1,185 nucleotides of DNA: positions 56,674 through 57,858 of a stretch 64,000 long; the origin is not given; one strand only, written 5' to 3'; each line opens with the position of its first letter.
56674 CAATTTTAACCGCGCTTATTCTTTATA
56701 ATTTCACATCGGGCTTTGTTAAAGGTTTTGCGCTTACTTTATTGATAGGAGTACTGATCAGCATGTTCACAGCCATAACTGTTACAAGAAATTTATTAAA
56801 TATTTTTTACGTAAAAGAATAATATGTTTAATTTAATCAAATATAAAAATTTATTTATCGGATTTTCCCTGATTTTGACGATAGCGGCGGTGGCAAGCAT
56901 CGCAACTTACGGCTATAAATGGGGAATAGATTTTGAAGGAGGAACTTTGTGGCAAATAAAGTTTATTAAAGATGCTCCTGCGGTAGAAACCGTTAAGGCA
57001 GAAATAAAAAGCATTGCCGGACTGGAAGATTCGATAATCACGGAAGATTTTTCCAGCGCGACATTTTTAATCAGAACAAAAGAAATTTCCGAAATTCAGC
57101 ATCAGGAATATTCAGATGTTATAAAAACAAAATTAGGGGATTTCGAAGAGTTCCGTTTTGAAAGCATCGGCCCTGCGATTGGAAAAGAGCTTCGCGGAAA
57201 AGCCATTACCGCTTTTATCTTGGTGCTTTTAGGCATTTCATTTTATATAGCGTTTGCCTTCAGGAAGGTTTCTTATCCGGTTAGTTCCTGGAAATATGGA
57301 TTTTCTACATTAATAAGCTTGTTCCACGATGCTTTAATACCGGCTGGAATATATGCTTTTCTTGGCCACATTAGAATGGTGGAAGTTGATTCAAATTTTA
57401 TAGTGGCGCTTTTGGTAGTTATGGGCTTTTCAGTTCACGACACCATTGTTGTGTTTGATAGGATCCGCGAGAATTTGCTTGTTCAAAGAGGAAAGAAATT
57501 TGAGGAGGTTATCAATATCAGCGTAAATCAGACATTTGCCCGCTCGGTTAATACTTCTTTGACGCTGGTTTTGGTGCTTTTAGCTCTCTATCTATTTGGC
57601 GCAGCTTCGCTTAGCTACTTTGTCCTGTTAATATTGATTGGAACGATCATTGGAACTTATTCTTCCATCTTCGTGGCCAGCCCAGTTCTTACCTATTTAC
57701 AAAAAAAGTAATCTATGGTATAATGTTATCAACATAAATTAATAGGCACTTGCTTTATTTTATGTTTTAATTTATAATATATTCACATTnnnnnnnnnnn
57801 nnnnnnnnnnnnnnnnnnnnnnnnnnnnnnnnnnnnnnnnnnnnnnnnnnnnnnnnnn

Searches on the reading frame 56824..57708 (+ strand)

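Call 40: search_protein_families(library=pfam, proteins=[window:56824-57708:+], max_evalue=0.0001)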
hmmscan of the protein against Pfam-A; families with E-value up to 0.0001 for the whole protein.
window:56824-57708:+ (295 aa): 1 family
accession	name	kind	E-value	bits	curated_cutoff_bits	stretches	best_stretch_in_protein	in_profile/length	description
PF02355.23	SecD_SecF_C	-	1.3e-54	185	20.5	1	101-294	7-188/189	Protein export membrane protein SecD/SecF, C-terminal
